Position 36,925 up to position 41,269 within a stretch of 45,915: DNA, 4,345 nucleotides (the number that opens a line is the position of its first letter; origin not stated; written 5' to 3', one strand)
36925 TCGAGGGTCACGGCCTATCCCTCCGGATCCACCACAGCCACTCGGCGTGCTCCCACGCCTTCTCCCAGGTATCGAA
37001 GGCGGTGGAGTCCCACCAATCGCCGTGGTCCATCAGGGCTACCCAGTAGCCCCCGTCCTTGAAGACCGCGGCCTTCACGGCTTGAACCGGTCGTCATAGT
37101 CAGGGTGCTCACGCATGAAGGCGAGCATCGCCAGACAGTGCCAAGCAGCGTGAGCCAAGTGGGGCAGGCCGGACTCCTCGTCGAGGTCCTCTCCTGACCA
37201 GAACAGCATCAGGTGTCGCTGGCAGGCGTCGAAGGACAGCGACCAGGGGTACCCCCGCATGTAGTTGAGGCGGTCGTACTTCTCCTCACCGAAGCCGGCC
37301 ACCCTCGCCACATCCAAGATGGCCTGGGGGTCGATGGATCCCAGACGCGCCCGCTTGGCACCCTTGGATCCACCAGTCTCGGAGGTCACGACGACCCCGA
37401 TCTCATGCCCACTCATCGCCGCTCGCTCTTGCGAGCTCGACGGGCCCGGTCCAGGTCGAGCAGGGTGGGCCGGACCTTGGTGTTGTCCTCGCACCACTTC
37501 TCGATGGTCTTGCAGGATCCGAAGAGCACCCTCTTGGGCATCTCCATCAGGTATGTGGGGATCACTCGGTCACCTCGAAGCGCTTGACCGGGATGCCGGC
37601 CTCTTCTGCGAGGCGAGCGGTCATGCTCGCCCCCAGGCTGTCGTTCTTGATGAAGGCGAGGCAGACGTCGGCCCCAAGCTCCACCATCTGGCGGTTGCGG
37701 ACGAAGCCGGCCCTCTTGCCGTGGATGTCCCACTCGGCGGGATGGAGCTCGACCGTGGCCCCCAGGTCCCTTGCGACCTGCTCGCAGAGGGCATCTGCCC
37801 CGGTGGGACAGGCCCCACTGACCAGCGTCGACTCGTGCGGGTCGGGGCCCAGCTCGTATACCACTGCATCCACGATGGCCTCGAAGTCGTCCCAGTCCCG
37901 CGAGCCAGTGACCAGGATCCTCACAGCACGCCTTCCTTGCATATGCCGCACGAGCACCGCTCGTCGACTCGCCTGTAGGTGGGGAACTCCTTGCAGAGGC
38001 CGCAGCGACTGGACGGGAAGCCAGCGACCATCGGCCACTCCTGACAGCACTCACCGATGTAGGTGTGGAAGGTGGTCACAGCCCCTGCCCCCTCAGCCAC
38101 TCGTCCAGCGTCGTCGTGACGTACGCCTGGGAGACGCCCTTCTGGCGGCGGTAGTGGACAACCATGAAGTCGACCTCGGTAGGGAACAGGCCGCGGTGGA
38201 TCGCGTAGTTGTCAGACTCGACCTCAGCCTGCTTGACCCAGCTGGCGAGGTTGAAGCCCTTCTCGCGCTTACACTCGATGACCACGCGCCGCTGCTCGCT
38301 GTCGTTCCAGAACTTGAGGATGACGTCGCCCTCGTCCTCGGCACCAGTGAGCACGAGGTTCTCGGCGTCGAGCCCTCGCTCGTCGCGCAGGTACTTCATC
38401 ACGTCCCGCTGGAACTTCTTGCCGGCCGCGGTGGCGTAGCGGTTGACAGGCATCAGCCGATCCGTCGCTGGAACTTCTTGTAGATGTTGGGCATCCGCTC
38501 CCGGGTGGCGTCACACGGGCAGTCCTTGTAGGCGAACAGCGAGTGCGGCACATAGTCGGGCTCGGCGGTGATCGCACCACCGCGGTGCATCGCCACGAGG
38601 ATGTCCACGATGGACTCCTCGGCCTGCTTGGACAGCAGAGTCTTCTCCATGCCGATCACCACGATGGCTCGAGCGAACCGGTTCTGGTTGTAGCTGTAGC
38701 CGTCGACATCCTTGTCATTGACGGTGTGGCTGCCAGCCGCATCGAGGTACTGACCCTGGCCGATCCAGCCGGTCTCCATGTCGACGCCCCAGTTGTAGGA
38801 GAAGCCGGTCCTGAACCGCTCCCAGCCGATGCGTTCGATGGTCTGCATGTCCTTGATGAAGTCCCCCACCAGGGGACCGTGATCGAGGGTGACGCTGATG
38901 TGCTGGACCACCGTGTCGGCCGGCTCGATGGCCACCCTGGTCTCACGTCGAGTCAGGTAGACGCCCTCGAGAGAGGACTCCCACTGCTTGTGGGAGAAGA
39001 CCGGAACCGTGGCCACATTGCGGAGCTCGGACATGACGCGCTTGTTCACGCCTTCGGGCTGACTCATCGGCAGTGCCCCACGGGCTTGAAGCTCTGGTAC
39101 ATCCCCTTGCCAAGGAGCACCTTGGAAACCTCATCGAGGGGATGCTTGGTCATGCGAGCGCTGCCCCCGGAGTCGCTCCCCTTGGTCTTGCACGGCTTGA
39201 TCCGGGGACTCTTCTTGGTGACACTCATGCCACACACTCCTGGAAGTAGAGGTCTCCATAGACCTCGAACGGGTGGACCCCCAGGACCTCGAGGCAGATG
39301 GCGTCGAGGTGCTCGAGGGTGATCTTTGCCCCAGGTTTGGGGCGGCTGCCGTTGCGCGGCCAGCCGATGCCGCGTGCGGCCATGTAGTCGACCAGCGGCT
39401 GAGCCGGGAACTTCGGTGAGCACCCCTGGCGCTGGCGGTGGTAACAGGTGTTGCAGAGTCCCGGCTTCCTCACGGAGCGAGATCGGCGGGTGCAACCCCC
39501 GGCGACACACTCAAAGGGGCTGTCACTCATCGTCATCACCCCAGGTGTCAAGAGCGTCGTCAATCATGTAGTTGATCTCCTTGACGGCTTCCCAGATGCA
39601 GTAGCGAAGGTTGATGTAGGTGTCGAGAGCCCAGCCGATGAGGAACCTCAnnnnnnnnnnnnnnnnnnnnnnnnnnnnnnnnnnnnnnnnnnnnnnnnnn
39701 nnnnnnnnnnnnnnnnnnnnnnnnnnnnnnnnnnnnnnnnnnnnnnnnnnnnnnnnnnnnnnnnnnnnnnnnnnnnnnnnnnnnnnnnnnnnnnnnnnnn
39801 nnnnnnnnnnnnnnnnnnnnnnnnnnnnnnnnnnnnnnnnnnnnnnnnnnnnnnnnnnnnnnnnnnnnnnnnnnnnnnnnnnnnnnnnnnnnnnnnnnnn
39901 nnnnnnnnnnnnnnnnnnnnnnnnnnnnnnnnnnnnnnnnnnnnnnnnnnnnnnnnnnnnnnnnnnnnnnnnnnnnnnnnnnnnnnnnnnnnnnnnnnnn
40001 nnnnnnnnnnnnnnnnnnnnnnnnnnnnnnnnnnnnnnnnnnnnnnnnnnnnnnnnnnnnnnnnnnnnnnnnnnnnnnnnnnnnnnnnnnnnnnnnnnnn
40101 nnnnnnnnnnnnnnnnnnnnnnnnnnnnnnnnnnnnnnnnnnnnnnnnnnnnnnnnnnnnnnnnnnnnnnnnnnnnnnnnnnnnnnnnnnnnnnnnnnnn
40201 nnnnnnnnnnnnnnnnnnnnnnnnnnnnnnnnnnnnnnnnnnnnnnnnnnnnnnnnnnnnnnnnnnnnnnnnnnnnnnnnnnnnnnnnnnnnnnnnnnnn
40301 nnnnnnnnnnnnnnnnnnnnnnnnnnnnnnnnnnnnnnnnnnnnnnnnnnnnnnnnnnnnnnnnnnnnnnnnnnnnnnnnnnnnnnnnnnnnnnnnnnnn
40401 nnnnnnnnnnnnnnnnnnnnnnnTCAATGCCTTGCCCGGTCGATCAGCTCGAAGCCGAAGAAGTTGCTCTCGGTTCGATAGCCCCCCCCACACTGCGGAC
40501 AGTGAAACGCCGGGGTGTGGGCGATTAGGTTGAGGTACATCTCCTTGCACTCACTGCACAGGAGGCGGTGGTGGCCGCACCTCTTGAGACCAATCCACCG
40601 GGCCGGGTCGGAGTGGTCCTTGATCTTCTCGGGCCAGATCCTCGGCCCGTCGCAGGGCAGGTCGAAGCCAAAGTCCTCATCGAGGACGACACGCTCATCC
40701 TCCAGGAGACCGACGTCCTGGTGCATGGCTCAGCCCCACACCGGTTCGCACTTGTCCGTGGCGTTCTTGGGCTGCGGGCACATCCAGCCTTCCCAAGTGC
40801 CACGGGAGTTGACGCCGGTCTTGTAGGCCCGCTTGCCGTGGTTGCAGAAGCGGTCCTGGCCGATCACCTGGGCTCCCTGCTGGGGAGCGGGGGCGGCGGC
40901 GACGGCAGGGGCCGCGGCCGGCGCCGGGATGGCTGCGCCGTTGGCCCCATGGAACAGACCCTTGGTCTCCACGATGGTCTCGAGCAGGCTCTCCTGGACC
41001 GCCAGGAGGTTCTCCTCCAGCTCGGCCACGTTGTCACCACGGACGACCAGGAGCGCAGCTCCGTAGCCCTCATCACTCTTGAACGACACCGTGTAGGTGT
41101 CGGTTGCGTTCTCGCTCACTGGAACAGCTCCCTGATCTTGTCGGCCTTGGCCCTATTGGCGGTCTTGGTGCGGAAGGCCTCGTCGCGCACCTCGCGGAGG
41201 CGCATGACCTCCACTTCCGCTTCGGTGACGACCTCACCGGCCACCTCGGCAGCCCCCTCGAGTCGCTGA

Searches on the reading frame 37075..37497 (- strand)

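Call 49: search_protein_families(library=pfam, proteins=[window:37075-37497:-], max_evalue=0.001)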
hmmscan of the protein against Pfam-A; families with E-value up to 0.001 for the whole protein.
window:37075-37497:- (140 aa): 1 family
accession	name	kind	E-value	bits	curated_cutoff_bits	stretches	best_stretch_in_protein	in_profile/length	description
PF18909.5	dGTP_diPhyd_N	-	2.1e-31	108.2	27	1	40-137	2-99/99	dATP/dGTP diphosphohydrolase, N-terminal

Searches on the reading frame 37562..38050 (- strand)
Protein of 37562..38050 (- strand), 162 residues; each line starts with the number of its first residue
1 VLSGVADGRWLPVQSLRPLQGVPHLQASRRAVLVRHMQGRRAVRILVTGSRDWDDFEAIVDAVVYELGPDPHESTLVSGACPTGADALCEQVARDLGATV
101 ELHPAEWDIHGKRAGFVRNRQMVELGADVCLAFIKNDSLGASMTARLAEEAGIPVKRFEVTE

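Call 73: search_protein_families(library=pfam, proteins=[window:37562-38050:-], max_evalue=0.01)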
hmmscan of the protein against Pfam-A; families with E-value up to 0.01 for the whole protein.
window:37562-38050:- (162 aa): 1 family
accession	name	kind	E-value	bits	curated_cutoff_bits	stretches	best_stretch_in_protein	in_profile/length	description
PF10686.14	YAcAr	-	1.2e-13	51.1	28.2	1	43-110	1-66/66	YspA, cpYpsA-related SLOG family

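Call 75: search_protein_families(library=ncbifam, proteins=[window:37562-38050:-], max_evalue=0.01)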
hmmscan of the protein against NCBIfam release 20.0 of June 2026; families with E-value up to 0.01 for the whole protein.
window:37562-38050:- (162 aa): 0 families

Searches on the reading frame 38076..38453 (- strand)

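Call 73: search_protein_families(library=pfam, proteins=[window:38076-38453:-], max_evalue=0.01)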
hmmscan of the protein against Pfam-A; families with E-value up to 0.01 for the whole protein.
window:38076-38453:- (125 aa): 1 family
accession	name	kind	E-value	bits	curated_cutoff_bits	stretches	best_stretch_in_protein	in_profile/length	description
PF24608.2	PDDEXK_15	-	0.0011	19.3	27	1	11-79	6-77/164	Phage putative PDDEXK endonuclease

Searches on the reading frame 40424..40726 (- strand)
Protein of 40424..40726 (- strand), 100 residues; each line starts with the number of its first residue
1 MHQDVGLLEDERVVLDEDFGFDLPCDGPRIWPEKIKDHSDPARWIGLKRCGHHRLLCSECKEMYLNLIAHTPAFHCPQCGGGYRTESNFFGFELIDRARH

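Call 73: search_protein_families(library=pfam, proteins=[window:40424-40726:-], max_evalue=0.01)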
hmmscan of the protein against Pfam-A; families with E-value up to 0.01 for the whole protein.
window:40424-40726:- (100 aa): 1 family
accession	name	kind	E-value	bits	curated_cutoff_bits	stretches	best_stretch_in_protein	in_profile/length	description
PF25206.1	DUF7836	-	0.00081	19.6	26.7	1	54-85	7-42/59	Domain of unknown function (DUF7836)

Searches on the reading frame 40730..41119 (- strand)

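Call 73: search_protein_families(library=pfam, proteins=[window:40730-41119:-], max_evalue=0.01)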
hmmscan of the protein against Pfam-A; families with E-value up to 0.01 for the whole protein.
window:40730-41119:- (129 aa): 1 family
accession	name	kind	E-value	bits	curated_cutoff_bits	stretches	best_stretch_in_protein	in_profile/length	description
PF25690.1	Phage_gp49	-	1.4e-13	51.8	27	1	4-128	45-186/191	Mycobacteriophage L5/D29 gene 49 protein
